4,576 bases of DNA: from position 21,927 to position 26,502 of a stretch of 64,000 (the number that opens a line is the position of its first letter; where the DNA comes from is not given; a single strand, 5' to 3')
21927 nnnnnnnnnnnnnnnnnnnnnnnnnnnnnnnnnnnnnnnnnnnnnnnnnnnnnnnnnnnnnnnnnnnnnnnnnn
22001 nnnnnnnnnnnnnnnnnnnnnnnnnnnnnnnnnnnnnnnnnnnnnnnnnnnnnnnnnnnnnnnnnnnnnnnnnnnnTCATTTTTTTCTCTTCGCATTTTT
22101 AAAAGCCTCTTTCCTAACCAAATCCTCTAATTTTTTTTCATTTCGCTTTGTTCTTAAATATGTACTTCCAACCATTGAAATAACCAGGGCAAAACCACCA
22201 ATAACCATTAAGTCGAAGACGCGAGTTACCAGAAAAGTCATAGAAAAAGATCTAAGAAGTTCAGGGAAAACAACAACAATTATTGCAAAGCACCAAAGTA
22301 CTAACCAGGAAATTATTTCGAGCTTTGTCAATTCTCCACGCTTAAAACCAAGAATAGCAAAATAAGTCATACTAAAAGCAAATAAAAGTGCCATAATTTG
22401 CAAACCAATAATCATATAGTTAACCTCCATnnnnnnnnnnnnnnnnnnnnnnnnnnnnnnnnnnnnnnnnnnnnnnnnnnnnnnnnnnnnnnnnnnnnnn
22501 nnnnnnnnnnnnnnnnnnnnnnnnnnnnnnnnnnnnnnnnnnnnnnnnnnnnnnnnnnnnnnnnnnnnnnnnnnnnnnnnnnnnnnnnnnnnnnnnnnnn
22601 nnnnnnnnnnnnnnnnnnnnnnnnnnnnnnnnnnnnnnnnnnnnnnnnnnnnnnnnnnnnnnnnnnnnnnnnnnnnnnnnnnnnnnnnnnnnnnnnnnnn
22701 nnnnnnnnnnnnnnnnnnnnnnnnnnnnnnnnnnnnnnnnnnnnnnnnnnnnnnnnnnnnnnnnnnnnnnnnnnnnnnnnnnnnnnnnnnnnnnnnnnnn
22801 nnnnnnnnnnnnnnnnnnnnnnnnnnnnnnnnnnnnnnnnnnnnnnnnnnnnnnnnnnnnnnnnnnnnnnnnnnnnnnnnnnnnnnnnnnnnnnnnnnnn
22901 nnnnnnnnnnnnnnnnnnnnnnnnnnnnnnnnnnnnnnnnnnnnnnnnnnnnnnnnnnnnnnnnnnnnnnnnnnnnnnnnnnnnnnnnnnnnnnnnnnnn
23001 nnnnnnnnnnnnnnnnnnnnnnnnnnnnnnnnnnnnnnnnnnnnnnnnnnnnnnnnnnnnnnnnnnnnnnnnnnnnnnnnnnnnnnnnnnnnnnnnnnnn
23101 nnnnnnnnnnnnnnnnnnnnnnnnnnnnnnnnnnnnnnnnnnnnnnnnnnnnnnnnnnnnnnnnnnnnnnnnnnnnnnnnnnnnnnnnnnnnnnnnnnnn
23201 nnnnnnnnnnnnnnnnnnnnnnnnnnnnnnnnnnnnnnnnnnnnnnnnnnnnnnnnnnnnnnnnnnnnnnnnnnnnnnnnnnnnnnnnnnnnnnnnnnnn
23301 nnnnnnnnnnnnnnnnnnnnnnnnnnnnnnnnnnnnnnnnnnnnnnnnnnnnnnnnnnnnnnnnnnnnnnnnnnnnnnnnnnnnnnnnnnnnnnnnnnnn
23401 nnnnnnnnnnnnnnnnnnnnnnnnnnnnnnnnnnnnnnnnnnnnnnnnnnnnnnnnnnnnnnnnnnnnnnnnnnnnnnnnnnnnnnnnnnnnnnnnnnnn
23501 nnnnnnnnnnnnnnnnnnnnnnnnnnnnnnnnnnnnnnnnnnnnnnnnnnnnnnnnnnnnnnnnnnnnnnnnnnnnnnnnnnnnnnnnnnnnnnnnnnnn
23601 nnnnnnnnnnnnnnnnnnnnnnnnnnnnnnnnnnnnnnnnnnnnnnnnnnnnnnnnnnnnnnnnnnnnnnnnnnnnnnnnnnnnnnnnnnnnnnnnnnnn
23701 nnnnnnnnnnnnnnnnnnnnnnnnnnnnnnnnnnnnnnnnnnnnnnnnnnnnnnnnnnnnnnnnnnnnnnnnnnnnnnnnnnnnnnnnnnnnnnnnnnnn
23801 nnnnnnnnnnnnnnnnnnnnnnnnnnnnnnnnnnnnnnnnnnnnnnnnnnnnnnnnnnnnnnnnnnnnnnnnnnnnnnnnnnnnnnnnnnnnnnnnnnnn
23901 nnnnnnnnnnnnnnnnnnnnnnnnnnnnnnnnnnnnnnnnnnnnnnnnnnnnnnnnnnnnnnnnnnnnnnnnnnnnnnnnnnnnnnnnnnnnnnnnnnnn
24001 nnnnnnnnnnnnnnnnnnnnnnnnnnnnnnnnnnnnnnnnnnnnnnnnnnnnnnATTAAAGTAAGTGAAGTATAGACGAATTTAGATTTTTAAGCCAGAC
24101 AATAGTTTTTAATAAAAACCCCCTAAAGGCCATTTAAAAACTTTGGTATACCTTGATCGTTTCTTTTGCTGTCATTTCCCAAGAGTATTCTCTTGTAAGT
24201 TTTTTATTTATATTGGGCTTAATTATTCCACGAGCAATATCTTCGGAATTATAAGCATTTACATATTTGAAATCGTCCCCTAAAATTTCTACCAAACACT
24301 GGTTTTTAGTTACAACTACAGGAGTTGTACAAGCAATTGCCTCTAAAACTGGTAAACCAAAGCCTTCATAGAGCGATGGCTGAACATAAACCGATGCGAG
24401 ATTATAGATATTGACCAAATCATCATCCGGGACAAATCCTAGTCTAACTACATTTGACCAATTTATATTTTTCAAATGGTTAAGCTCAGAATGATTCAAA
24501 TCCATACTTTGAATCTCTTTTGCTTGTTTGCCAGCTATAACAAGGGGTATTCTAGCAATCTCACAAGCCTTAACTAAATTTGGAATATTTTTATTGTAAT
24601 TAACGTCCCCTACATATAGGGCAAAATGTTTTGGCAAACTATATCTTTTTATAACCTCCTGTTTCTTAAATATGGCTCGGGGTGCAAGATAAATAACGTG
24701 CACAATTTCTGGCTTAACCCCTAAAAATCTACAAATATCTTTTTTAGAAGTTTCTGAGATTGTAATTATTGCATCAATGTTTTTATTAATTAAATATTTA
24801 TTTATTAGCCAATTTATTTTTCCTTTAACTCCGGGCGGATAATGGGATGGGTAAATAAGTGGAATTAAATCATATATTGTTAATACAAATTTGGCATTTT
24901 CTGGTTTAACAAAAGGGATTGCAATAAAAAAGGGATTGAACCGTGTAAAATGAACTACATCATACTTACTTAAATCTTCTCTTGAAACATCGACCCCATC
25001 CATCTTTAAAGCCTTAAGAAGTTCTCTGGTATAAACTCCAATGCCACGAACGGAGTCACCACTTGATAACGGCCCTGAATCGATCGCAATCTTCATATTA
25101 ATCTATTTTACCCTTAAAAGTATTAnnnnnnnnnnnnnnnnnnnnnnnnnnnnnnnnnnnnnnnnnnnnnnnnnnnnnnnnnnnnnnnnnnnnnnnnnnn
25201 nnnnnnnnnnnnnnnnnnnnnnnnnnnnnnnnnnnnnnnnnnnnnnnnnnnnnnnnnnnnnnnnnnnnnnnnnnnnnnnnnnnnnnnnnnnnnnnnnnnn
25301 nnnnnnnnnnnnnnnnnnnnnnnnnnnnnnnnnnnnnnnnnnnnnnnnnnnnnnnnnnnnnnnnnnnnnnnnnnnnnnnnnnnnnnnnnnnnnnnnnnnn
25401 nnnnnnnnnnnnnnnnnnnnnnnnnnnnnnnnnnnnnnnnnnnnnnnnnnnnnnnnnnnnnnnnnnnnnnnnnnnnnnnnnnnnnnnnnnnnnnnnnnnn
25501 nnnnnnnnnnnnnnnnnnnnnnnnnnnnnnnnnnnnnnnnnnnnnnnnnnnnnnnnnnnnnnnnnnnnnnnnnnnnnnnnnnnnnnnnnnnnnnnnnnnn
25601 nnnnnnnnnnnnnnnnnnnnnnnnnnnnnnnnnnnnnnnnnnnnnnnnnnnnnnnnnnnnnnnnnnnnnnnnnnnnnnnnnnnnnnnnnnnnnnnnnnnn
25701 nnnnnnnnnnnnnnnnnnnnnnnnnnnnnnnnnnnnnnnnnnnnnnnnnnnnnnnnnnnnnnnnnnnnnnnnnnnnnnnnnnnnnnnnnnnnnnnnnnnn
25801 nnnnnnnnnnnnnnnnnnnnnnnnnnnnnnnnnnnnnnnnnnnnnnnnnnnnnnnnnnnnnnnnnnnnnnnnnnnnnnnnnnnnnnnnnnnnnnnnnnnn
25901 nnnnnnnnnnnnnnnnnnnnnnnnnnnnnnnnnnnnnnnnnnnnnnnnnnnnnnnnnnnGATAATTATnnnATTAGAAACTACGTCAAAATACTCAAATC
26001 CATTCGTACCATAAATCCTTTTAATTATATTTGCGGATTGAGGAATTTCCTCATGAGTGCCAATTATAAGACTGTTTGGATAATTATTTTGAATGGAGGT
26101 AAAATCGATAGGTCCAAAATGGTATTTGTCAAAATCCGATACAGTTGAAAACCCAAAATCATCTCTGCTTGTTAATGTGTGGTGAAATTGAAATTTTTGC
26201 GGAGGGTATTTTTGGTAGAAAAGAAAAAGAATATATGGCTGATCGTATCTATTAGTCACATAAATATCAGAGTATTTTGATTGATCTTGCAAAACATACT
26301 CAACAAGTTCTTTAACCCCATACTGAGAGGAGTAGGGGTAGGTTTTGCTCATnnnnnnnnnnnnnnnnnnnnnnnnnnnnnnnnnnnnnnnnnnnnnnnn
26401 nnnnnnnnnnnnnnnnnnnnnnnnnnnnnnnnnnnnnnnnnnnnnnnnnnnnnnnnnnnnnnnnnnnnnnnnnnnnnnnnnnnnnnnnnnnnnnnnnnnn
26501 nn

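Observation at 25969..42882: Eight tandem paralogs of one ArnT/PMT-like GT-C family with variable C-terminal domains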

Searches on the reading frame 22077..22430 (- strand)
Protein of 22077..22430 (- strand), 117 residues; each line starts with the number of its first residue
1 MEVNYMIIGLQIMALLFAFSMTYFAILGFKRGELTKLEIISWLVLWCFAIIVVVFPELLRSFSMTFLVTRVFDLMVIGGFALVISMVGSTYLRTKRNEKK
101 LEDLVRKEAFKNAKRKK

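Call 67: search_protein_families(library=pfam, proteins=[window:22077-22430:-], max_evalue=0.1)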
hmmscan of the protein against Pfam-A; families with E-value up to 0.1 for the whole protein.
window:22077-22430:- (117 aa): 2 families
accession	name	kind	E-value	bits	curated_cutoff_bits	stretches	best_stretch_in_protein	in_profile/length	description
PF10066.14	DUF2304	-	7e-16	58.8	25.5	1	10-113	2-105/106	Uncharacterized conserved protein (DUF2304)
PF14937.11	DUF4500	-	0.014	15.8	27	1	74-117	35-78/81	Domain of unknown function (DUF4500)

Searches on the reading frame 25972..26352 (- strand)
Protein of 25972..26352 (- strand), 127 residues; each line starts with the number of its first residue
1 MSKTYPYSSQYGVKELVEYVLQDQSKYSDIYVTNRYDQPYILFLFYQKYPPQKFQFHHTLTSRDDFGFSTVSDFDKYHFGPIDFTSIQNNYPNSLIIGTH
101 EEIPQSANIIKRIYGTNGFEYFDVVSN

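Call 58: search_protein_representatives(alignment_id=A4)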
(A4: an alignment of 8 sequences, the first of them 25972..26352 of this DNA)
Query: 8 sequences, 137 profile positions. Proteins with E-value up to 0.001 (for the whole library): 2226; up to 1e-10: 715; up to 1e-30: 0. The best 150 are listed.
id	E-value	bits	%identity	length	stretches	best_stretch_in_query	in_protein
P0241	2.0e-28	115.3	-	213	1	2-132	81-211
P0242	3.0e-28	114.8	-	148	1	4-132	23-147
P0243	3.4e-28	114.6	-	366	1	3-133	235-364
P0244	1.4e-27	112.6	-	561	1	2-132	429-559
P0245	2.4e-27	111.8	-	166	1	3-132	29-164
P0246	2.8e-27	111.6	-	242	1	3-133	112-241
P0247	1.4e-26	109.3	-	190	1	5-133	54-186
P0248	3.1e-26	108.2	-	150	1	7-131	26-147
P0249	3.5e-26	108.1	-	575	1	5-133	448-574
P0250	6.6e-26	107.2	-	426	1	7-133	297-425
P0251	1.1e-25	106.5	-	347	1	4-133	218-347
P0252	2.0e-25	105.6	-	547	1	4-133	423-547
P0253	2.0e-25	105.6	-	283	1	5-133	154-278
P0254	2.6e-25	105.3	-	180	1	4-132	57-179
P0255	3.5e-25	104.8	-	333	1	2-134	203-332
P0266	1.3e-23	99.8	-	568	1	4-133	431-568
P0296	1.8e-21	92.8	-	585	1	3-130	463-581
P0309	5.0e-21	91.4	-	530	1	7-133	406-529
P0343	1.3e-19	86.8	-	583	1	6-131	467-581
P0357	5.7e-19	84.7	-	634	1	7-133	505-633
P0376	2.2e-18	82.8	-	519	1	5-133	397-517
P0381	3.1e-18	82.3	-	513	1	3-132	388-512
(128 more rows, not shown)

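Call 76: list_cluster_members(proteins=[P0244, P0249, P0252, P0266, P0296, P0343, P0357, P0376, P0381, P0309])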
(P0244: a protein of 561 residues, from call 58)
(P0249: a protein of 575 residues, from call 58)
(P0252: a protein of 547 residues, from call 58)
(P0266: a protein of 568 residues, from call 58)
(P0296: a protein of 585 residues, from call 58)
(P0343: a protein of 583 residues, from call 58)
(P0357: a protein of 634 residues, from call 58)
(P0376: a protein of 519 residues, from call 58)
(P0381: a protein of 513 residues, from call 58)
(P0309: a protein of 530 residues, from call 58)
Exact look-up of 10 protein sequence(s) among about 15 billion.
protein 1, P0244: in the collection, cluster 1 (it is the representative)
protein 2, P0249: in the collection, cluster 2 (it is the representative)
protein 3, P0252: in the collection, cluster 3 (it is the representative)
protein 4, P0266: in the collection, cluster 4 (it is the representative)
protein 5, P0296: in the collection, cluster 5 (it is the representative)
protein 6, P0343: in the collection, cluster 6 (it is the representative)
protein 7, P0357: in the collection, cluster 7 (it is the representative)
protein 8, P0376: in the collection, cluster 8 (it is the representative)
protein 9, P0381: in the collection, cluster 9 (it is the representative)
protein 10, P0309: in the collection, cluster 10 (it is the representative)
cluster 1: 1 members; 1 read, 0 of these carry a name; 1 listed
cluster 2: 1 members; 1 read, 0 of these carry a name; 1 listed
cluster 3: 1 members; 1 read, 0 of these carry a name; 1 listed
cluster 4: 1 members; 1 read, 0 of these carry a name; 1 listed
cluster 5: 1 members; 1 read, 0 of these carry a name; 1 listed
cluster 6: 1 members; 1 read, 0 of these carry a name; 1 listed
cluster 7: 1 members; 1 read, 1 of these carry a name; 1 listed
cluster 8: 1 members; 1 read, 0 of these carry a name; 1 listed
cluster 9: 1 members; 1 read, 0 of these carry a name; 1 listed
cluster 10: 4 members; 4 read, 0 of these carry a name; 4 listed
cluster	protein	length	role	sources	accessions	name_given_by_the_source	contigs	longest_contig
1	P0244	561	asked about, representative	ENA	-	-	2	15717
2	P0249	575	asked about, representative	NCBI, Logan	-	-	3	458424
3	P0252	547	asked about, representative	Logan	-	-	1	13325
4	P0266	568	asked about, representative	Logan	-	-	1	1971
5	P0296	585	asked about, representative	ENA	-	-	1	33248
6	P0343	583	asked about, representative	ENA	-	-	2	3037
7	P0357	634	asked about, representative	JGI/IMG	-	hypothetical protein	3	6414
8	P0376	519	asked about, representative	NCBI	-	-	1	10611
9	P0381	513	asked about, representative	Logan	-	-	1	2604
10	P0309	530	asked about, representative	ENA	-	-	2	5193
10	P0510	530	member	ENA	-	-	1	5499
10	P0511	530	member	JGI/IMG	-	-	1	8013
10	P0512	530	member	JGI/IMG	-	-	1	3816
